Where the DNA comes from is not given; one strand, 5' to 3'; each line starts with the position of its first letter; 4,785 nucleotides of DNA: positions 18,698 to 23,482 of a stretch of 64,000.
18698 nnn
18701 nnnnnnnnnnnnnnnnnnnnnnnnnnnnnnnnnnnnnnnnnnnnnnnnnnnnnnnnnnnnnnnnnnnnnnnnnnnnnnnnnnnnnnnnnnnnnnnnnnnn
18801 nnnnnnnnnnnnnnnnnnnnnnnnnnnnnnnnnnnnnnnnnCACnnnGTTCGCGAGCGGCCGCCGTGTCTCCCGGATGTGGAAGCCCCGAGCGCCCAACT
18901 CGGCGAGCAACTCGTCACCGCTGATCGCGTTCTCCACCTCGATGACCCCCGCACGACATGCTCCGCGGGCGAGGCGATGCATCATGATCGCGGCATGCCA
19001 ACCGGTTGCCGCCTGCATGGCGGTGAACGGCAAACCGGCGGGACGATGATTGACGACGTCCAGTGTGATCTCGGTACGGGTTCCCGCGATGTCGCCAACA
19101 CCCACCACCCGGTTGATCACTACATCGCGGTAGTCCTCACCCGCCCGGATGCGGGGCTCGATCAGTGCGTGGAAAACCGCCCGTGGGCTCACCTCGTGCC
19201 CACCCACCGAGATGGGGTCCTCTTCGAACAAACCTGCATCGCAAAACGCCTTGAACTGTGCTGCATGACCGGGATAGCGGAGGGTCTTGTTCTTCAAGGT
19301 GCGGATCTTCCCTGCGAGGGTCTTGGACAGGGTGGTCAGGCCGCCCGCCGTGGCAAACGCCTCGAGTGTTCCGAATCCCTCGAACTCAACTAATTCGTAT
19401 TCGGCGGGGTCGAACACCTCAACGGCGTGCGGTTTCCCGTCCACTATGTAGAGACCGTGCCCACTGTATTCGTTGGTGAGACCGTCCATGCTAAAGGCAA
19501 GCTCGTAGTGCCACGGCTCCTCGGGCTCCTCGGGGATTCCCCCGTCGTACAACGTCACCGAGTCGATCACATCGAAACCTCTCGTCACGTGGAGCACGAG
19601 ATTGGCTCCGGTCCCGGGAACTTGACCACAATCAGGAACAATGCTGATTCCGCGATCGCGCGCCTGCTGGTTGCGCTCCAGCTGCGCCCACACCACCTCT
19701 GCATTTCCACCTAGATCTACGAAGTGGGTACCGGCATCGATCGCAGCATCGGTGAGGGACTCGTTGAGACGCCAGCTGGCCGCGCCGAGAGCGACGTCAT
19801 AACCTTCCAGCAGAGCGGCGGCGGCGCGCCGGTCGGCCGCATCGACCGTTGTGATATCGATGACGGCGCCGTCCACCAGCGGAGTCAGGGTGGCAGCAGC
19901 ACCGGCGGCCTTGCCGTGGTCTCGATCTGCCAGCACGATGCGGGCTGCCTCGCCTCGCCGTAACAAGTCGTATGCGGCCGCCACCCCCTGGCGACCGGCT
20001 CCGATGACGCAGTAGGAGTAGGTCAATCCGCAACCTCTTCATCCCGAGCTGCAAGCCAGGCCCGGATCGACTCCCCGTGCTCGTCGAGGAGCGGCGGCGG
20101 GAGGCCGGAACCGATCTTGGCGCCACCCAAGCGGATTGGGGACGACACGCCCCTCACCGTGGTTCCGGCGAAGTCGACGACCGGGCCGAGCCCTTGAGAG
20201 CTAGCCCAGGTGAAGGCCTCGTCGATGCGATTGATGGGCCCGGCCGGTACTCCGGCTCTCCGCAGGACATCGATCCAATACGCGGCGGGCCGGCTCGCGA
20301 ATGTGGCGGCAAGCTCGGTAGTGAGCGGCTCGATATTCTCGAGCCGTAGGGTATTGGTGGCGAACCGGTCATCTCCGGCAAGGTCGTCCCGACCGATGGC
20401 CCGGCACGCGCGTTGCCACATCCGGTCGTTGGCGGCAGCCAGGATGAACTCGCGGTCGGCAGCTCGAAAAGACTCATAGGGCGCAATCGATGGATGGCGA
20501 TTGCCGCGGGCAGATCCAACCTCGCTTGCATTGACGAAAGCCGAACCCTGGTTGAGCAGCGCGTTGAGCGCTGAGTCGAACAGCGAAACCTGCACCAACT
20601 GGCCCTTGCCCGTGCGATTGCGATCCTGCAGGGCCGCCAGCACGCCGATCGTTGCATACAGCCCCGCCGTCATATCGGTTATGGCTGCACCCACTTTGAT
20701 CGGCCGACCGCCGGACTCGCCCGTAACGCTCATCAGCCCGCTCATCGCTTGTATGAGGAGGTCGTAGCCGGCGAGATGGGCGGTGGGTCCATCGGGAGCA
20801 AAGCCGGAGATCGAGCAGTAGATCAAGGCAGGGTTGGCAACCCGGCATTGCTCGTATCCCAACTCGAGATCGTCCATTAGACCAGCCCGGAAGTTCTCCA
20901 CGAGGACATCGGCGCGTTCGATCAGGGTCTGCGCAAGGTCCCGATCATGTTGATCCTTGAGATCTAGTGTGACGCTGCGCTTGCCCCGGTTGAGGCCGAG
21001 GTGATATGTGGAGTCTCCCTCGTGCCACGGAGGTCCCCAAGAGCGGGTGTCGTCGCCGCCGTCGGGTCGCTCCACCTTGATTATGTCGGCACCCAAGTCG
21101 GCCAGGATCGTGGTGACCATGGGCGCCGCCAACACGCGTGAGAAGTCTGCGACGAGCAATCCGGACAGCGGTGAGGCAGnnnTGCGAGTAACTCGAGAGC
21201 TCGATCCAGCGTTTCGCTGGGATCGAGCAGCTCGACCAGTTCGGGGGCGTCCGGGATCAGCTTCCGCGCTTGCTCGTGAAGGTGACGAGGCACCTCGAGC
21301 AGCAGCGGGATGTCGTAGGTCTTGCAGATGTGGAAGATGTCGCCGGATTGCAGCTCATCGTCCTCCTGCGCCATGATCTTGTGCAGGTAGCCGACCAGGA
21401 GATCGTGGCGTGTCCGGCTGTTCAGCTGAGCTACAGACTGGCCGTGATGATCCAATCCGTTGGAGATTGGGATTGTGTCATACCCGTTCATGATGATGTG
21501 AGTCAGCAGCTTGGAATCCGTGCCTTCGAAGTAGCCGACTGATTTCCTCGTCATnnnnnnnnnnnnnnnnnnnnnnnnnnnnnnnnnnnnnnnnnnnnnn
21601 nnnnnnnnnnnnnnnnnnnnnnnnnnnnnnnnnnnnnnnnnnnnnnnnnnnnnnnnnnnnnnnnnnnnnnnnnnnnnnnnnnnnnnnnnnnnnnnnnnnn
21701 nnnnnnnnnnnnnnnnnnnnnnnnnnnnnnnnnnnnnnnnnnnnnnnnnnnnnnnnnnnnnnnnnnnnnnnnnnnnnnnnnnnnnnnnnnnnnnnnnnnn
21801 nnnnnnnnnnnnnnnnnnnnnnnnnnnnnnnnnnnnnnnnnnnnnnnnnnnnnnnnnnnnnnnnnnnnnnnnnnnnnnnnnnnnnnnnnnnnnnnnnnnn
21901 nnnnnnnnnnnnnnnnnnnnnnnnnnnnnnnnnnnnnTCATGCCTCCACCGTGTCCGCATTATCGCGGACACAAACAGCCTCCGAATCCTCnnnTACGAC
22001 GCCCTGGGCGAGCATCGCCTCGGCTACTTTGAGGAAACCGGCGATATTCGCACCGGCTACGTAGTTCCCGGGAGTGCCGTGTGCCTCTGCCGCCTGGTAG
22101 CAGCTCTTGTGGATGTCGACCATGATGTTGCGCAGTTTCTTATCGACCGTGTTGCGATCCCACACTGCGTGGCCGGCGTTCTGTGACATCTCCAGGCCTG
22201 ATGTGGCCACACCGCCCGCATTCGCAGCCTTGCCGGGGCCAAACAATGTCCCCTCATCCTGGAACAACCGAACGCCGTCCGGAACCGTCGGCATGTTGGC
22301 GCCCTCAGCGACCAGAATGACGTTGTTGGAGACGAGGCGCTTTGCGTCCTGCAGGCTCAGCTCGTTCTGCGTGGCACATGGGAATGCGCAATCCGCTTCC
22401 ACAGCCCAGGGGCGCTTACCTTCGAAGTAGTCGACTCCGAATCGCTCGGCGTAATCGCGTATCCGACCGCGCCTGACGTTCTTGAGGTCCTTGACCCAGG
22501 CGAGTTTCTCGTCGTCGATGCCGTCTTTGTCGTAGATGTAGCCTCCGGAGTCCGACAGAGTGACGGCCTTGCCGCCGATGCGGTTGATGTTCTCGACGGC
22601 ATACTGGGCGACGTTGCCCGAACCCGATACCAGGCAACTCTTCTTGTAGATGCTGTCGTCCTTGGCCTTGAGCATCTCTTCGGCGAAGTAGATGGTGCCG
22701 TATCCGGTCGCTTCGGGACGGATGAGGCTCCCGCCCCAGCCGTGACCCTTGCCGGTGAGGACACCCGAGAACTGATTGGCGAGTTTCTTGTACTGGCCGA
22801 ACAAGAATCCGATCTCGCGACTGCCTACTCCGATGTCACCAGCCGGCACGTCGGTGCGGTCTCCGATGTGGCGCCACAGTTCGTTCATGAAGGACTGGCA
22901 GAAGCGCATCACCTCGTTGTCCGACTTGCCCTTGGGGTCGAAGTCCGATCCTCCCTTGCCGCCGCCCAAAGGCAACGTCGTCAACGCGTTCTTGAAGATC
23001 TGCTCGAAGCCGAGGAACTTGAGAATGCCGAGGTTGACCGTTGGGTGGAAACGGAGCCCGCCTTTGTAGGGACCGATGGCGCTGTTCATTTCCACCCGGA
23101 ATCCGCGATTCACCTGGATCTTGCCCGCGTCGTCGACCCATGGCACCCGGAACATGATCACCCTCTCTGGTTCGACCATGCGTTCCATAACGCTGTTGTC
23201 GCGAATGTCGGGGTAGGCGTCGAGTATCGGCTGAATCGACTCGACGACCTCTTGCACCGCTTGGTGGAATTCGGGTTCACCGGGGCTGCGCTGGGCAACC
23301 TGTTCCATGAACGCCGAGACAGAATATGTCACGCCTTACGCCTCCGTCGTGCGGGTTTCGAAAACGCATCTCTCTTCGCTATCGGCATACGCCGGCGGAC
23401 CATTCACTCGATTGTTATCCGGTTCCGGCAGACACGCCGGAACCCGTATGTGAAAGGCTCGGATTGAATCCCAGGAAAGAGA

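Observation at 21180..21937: Tandem pair of 124-aa paralogs of unrecognised family inside the gdhA operon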

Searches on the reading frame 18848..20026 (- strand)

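Call 4: search_protein_families(library=pfam, proteins=[window:18848-20026:-], max_evalue=1)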
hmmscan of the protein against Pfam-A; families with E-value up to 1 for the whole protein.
window:18848-20026:- (393 aa): 8 families
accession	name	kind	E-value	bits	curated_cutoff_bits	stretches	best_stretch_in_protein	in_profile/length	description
PF16653.10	Sacchrp_dh_C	-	2e-27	97.4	31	1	153-381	24-264/265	Saccharopine dehydrogenase C-terminal domain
PF03435.24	Sacchrp_dh_NADP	-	2.4e-14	54.2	25.1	1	7-130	3-129/129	Saccharopine dehydrogenase NADP binding domain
PF01266.30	DAO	-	0.00058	19.9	27.9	1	5-51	2-50/353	FAD dependent oxidoreductase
PF03807.23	F420_oxidored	-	0.0039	18.2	21.6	1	6-63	3-53/94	NADP oxidoreductase coenzyme F420-dependent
PF08659.16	KR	-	0.018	15.4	22.6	1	5-76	3-75/180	KR domain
PF13454.12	NAD_binding_9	-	0.021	15.2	21.8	1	7-45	2-41/155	FAD-NAD(P)-binding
PF02254.24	TrkA_N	-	0.022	15.5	23.8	1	5-71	1-65/116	TrkA-N domain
PF13450.12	NAD_binding_8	-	0.49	11.1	21.9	1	7-53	1-42/68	NAD(P)-binding Rossmann-like domain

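Call 5: search_protein_families(library=ncbifam, proteins=[window:18848-20026:-], max_evalue=1)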
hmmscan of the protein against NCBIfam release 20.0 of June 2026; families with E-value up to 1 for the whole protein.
window:18848-20026:- (393 aa): 18 families
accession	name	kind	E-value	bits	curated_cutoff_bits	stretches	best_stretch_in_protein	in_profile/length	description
NF005560.0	PRK07233.1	equivalog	0.0028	16.6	252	1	5-42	3-40/435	hypothetical protein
NF000824.0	PRK00066.1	subfamily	0.0036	16.7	339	1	6-50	10-54/316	L-lactate dehydrogenase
NF045894.1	PKS_plus_SDR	equivalog_domain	0.0093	13.5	1740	1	9-76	1165-1232/1515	type I polyketide synthase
NF008841.0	PRK11883.1-1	equivalog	0.01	14.7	517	1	2-58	3-57/453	protoporphyrinogen oxidase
NF005546.0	PRK07208.1-2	equivalog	0.015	13.9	418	1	6-45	8-45/527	hypothetical protein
NF005469.0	PRK07063.1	equivalog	0.025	14.1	306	1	7-82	12-86/260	SDR family oxidoreductase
NF008726.1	PRK11728.1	equivalog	0.036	12.9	299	1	3-41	1-39/389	L-2-hydroxyglutarate oxidase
NF005548.0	PRK07208.1-4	equivalog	0.036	12.6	389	1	5-38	6-39/488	hypothetical protein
NF009201.0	PRK12549.1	subfamily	0.06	12.5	235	1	7-68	134-194/286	shikimate dehydrogenase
NF005853.0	PRK07774.1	equivalog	0.088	12.2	303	1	7-88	11-89/250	SDR family oxidoreductase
NF002480.1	PRK01747.1-1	equivalog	0.1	11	540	1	6-48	252-292/645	bifunctional tRNA (5-methylaminomethyl-2-thiouridine)(34)-methyltransferase MnmC2/FAD-dependent 5-carboxymethylaminomethyl-2-thiouridine(34)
TIGR01771.1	L-LDH-NAD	equivalog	0.14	11.5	303.55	1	7-48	1-42/299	L-lactate dehydrogenase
NF009410.0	PRK12771.1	subfamily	0.14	10.7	516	1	7-35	143-171/566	NAD(P)-binding protein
NF008425.0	PRK11259.1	equivalog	0.16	10.9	257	1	1-27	3-29/377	N-methyl-L-tryptophan oxidase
TIGR03197.1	MnmC_Cterm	equivalog_domain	0.17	10.9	174.2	1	6-45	3-40/400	FAD-dependent 5-carboxymethylaminomethyl-2-thiouridine(34) oxidoreductase MnmC1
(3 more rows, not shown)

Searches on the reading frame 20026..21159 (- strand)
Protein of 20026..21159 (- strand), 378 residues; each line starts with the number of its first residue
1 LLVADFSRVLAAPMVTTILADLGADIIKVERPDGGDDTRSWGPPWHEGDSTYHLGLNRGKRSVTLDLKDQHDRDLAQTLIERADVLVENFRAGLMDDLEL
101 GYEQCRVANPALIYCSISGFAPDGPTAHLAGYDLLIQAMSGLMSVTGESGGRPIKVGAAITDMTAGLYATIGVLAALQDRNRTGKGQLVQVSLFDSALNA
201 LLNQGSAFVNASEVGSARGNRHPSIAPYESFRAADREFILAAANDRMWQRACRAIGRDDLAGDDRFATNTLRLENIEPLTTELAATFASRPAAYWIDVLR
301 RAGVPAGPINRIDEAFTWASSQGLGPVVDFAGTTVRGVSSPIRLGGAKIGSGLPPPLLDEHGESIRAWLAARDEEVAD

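Call 4: search_protein_families(library=pfam, proteins=[window:20026-21159:-], max_evalue=1)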
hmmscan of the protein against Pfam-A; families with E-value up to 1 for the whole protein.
window:20026-21159:- (378 aa): 1 family
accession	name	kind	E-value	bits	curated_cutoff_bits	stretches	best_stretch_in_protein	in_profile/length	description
PF02515.22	CoA_transf_3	-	8e-116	387.6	23.3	1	2-361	5-365/366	CoA-transferase family III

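Call 5: search_protein_families(library=ncbifam, proteins=[window:20026-21159:-], max_evalue=1)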
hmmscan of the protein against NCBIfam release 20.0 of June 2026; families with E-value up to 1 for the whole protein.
window:20026-21159:- (378 aa): 7 families
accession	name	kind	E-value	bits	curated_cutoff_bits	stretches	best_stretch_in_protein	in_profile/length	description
NF052585.1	SucGlutTfsCaiB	equivalog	2.3e-98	329.4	750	1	3-373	13-392/394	succinate--glutarate CoA-transferase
NF008511.0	PRK11430.1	equivalog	3.3e-85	286.5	522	1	1-368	13-378/381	CoA:oxalate CoA-transferase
NF041294.1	Scnl_mescCoAtase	equivalog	4.4e-78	263.1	700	1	3-365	9-379/381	succinyl-CoA:mesaconate CoA-transferase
NF003809.0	PRK05398.1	subfamily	3.8e-65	220.1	442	2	3-199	10-206/416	formyl-CoA transferase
TIGR03253.1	oxalate_frc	equivalog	7.5e-62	209.4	504.2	2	3-199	9-205/416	formyl-CoA transferase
TIGR04253.1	mesacon_CoA_iso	equivalog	8.8e-19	67.7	725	1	3-211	8-215/403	2-methylfumaryl-CoA isomerase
NF002914.1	PRK03525.1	equivalog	2.2e-18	66.3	413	1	10-274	22-279/400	L-carnitine CoA-transferase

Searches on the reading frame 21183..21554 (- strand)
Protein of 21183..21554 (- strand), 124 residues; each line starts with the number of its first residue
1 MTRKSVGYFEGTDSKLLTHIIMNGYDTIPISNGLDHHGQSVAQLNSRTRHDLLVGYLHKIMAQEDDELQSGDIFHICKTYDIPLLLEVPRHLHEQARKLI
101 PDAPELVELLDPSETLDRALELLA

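Call 4: search_protein_families(library=pfam, proteins=[window:21183-21554:-], max_evalue=1)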
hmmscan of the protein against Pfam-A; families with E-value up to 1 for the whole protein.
window:21183-21554:- (124 aa): 1 family
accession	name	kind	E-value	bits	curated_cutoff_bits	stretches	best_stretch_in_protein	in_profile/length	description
PF23195.1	UBQLN1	-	0.054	13.6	27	1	93-122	28-57/70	Ubiquilin-1-like domain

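Call 5: search_protein_families(library=ncbifam, proteins=[window:21183-21554:-], max_evalue=1)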
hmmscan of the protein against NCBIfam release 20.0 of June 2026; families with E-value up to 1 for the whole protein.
window:21183-21554:- (124 aa): 0 families

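Call 70: list_cluster_members(proteins=[L080:8001-8387:+, window:21566-21937:-, window:21183-21554:-])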
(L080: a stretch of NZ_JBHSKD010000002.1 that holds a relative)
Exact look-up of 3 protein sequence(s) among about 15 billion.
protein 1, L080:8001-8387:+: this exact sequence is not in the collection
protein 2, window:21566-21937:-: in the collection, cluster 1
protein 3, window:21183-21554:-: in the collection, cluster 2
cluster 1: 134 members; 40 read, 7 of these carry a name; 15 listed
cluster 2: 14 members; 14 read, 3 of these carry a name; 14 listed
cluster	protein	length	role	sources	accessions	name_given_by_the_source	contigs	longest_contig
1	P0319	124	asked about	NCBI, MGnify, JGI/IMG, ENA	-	-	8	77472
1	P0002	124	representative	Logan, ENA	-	-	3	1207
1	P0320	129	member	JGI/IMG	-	hypothetical protein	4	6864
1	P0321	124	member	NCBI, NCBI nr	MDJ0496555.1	MAG: hypothetical protein QNJ89_01915 [Acidimicrobiia bacterium] | hypothetical protein [Acidimicrobiia bacterium]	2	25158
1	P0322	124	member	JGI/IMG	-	hypothetical protein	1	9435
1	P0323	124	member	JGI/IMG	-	hypothetical protein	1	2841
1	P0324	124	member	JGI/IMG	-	hypothetical protein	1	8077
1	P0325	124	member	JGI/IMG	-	hypothetical protein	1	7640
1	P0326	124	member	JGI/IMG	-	hypothetical protein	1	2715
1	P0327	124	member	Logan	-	-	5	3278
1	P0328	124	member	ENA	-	-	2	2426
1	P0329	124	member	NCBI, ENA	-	-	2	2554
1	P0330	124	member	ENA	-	-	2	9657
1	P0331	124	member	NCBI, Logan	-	-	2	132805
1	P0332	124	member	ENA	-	-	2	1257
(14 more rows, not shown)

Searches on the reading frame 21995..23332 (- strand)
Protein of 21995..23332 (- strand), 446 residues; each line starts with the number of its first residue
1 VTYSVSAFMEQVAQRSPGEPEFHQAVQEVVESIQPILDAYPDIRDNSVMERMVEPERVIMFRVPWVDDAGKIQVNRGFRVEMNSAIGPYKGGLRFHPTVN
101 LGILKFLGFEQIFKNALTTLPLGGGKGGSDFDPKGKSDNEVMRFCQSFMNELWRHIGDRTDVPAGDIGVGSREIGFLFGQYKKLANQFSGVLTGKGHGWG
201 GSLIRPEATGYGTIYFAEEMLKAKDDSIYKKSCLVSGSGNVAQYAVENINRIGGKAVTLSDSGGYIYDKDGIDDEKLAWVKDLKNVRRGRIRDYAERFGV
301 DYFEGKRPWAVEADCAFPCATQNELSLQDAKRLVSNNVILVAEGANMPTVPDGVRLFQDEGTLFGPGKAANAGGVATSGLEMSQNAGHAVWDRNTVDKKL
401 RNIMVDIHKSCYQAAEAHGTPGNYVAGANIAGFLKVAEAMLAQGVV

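Call 4: search_protein_families(library=pfam, proteins=[window:21995-23332:-], max_evalue=1)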
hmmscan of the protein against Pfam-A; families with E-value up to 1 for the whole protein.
window:21995-23332:- (446 aa): 3 families
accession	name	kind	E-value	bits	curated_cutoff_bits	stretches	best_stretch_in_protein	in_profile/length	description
PF00208.27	ELFV_dehydrog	-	5.8e-84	282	23.4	1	200-444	1-241/241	Glutamate/Leucine/Phenylalanine/Valine dehydrogenase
PF02812.23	ELFV_dehydrog_N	-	2e-51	173.5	25.3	1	55-183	1-129/129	Glu/Leu/Phe/Val dehydrogenase, dimerisation domain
PF05766.18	NinG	-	0.081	13.2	25.4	1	219-259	119-161/193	Bacteriophage Lambda NinG protein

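Call 5: search_protein_families(library=ncbifam, proteins=[window:21995-23332:-], max_evalue=1)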
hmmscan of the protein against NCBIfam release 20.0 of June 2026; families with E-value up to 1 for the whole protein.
window:21995-23332:- (446 aa): 6 families
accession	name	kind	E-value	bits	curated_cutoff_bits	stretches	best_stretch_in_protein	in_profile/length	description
NF006929.0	PRK09414.1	equivalog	2.3e-224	745.3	536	1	3-446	5-445/445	NADP-specific glutamate dehydrogenase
NF010634.0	PRK14031.1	equivalog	3.1e-202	671.9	822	1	7-446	5-444/444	NADP-specific glutamate dehydrogenase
NF010633.0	PRK14030.1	subfamily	4.3e-192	639.1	743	1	4-446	2-445/445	glutamate dehydrogenase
NF040817.1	GdhA_Arch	equivalog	2.4e-59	201.6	750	1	40-445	20-416/419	glutamate dehydrogenase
NF041398.1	GluDhGdhB_Halo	equivalog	2.2e-58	198.1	620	1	45-445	21-408/410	glutamate dehydrogenase GdhB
TIGR01482.1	SPP-subfamily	subfamily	0.048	13.2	107.15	1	222-309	24-110/225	sucrose-phosphate phosphatase subfamily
